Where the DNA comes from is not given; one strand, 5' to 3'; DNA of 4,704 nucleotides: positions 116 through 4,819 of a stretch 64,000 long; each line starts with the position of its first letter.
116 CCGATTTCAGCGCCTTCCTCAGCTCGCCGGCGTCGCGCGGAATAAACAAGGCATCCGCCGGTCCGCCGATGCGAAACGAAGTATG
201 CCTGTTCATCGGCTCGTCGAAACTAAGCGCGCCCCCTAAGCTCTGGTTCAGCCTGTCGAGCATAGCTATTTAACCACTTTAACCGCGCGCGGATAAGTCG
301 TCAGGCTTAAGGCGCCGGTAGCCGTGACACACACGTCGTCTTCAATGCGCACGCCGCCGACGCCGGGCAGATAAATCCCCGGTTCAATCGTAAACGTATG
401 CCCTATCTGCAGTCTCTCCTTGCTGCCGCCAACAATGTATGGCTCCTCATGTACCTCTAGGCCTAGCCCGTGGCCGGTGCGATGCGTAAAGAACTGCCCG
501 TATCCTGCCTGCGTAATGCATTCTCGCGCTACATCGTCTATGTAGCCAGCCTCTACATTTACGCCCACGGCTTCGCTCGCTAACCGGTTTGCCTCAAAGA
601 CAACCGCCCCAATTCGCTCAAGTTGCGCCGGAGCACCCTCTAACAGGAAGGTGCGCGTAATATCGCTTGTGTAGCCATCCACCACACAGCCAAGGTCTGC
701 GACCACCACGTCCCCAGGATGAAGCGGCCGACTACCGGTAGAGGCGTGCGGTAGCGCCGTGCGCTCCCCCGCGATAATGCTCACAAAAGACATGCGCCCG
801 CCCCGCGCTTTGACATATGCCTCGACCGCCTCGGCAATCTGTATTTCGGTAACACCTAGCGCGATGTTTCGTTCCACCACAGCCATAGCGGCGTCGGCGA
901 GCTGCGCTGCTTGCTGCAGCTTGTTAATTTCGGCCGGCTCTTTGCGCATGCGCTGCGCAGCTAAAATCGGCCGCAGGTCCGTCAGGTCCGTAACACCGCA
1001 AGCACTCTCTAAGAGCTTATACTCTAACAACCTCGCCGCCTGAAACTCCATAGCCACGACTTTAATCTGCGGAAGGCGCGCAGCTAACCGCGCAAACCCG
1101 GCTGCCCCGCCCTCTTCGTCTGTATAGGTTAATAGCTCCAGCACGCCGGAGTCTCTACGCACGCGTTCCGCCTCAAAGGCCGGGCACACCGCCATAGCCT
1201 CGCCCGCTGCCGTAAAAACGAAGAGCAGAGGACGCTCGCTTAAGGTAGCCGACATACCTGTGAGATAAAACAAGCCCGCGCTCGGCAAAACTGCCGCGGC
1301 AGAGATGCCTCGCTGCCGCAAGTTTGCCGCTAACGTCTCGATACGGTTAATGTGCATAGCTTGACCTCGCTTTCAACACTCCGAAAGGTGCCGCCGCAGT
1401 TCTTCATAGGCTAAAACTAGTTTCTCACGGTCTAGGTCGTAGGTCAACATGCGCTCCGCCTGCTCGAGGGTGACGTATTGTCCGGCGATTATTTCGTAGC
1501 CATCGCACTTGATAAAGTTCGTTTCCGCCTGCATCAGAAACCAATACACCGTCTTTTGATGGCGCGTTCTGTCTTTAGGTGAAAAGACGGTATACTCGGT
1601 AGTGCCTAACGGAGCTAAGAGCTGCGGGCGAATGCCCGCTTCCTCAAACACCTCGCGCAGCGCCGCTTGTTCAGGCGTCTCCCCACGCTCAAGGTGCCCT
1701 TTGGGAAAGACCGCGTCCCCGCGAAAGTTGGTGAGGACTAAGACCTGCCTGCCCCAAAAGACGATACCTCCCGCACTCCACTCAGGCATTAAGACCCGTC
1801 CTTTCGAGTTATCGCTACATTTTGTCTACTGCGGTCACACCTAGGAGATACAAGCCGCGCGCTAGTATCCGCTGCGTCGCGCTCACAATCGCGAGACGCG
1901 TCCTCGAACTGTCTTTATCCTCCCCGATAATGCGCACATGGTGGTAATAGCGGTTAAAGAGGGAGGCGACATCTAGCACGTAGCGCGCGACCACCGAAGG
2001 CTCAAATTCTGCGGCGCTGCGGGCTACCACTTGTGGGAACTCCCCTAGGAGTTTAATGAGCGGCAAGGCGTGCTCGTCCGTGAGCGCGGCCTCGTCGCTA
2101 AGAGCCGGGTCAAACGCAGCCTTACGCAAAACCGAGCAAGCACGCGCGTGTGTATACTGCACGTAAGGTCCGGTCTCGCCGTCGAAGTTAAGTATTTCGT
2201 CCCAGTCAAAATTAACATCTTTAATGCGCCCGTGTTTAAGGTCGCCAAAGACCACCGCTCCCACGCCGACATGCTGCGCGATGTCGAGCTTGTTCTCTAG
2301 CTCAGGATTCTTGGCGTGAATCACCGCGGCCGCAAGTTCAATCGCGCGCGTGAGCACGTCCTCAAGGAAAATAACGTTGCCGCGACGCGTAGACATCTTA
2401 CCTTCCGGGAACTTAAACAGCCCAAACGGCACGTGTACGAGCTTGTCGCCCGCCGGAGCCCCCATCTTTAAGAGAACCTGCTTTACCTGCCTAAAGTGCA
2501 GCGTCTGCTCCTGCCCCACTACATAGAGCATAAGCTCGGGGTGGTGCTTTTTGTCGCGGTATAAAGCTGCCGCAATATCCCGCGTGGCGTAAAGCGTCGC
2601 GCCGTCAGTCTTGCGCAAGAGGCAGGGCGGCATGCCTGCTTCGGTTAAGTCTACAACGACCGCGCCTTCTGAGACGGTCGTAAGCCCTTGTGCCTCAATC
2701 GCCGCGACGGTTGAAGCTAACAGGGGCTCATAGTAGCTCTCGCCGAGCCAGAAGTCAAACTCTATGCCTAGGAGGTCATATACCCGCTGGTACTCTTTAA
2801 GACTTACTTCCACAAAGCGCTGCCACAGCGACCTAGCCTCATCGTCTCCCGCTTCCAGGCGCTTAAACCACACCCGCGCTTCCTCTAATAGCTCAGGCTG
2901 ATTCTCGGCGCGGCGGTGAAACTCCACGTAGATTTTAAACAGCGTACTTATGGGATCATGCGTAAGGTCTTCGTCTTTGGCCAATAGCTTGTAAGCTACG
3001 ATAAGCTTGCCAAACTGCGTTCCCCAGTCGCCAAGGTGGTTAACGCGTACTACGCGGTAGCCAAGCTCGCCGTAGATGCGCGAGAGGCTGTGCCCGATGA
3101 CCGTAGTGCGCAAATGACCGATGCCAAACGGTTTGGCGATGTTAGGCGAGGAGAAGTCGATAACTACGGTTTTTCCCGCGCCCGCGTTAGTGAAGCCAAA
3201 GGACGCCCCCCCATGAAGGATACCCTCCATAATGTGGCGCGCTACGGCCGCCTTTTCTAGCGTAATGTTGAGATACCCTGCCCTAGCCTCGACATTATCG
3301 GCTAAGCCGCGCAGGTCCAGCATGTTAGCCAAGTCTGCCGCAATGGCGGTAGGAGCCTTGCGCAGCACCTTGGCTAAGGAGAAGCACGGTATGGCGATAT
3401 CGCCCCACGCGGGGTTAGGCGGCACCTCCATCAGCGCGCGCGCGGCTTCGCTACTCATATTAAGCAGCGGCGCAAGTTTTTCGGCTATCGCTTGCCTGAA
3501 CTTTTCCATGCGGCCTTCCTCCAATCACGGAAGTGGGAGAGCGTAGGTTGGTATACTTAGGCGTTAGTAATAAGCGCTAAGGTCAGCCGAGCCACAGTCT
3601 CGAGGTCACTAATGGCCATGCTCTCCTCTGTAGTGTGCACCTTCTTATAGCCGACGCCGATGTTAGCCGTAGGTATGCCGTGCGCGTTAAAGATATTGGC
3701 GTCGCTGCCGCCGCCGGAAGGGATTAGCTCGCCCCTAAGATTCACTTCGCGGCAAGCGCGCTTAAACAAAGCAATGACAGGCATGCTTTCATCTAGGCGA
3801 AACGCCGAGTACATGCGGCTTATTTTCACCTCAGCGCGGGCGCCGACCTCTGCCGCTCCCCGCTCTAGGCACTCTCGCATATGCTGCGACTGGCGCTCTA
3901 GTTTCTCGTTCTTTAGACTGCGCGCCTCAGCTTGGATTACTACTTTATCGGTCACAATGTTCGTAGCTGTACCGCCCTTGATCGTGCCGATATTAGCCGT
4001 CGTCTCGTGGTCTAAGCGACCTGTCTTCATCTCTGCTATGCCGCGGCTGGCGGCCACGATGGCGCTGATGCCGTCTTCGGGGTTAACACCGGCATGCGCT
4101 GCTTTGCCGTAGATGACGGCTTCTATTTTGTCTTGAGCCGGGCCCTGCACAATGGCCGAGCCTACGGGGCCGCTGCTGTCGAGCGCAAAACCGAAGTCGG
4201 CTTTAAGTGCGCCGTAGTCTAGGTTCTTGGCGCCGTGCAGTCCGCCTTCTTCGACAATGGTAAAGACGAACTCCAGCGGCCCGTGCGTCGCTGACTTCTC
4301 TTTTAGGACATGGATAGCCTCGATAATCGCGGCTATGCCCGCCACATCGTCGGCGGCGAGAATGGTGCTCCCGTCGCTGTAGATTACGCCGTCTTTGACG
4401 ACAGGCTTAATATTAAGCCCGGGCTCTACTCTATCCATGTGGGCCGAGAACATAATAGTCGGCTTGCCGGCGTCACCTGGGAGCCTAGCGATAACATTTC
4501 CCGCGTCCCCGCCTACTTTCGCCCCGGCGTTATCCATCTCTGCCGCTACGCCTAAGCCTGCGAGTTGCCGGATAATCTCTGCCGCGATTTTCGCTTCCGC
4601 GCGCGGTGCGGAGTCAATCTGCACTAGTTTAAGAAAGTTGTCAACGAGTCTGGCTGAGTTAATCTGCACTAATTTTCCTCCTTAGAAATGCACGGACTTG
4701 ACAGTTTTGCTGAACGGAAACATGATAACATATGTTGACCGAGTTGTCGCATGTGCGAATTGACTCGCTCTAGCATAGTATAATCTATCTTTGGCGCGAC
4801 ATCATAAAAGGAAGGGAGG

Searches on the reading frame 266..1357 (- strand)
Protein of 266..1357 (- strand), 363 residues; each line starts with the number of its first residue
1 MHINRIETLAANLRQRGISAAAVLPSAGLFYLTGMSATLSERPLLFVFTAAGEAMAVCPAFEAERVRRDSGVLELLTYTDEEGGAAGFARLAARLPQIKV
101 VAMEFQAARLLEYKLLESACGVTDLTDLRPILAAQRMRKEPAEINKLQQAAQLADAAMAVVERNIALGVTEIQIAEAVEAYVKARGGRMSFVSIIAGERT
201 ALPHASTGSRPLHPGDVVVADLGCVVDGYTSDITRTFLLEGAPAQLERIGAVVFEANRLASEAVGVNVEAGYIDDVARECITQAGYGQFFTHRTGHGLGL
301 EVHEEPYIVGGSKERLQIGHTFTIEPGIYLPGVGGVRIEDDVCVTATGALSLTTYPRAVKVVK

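Call 67: search_protein_families(library=pfam, proteins=[window:266-1357:-], max_evalue=0.0001)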
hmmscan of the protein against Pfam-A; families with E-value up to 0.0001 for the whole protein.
window:266-1357:- (363 aa): 2 families
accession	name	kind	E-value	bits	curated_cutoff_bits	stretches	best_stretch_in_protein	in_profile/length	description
PF00557.29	Peptidase_M24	-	5.4e-59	199.9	23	1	146-346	2-208/208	Metallopeptidase family M24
PF01321.24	Creatinase_N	-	6.2e-16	59.5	22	1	5-137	1-127/128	Creatinase/Prolidase N-terminal domain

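Call 77: find_encoding_contigs(protein=window:266-1357:-, flank=10000, max_places=2)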
Protein window:266-1357:- (363 aa): 23 contigs read that carry it; 2 places shown.
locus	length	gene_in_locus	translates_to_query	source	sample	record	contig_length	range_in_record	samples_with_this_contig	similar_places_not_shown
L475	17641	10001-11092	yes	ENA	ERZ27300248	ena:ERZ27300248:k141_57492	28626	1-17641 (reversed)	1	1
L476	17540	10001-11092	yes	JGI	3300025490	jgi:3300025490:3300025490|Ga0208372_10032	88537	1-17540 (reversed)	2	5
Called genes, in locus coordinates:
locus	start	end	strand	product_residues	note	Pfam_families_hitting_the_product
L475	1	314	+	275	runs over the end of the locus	PF07136:DUF1385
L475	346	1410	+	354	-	PF03462:PCRF, PF00472:RF-1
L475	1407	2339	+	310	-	PF17827:PrmC_N, PF05175:MTS, PF13847:Methyltransf_31, PF08242:Methyltransf_12 (weak), PF09445:Methyltransf_15 (weak), PF13649:Methyltransf_25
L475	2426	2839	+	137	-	PF02082:Rrf2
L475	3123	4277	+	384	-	PF00266:Aminotran_5, PF01041:DegT_DnrJ_EryC1 (weak), PF01212:Beta_elim_lyase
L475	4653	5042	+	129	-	PF01592:NifU_N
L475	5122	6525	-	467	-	PF01225:Mur_ligase, PF08245:Mur_ligase_M, PF02875:Mur_ligase_C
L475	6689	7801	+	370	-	PF04389:Peptidase_M28, PF01546:Peptidase_M20, PF05343:Peptidase_M42 (weak), PF07687:M20_dimer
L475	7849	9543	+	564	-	PF03485:Arg_tRNA_synt_N, PF00750:tRNA-synt_1d, PF05746:DALR_1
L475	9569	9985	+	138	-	PF00293:NUDIX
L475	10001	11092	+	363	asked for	PF01321:Creatinase_N, PF00557:Peptidase_M24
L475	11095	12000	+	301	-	PF01565:FAD_binding_4, PF02873:MurB_C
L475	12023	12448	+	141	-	PF09719:C_GCAxxG_C_C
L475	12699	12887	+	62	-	-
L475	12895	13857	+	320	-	PF01207:Dus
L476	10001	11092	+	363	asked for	PF01321:Creatinase_N, PF00557:Peptidase_M24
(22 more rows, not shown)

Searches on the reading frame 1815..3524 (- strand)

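Call 67: search_protein_families(library=pfam, proteins=[window:1815-3524:-], max_evalue=0.0001)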
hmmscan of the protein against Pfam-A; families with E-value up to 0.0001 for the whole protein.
window:1815-3524:- (569 aa): 3 families
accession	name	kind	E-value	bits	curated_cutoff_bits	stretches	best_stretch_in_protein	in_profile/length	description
PF00750.26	tRNA-synt_1d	-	1.9e-90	303.8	23.3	1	113-441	15-349/349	tRNA synthetases class I (R), catalytic domain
PF05746.21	DALR_1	-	2.8e-32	111.7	22.3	1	455-569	1-117/117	DALR anticodon binding domain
PF03485.21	Arg_tRNA_synt_N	-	3.3e-14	53.7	21.5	1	8-89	2-85/85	Arginyl tRNA synthetase N terminal domain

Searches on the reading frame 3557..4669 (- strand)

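Call 67: search_protein_families(library=pfam, proteins=[window:3557-4669:-], max_evalue=0.0001)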
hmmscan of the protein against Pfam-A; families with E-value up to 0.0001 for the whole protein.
window:3557-4669:- (370 aa): 4 families
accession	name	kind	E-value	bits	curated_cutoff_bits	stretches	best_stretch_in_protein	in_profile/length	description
PF01546.33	Peptidase_M20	-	9.1e-22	78.4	24.6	1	73-368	1-205/206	Peptidase family M20/M25/M40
PF05343.19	Peptidase_M42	-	2.7e-19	69.8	23.2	2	105-165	132-190/292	M42 glutamyl aminopeptidase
PF07687.19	M20_dimer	-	4.9e-17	62.3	21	1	185-273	12-104/107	Peptidase dimerisation domain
PF04389.22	Peptidase_M28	-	1e-14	55.1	21.3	1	58-180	1-108/193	Peptidase family M28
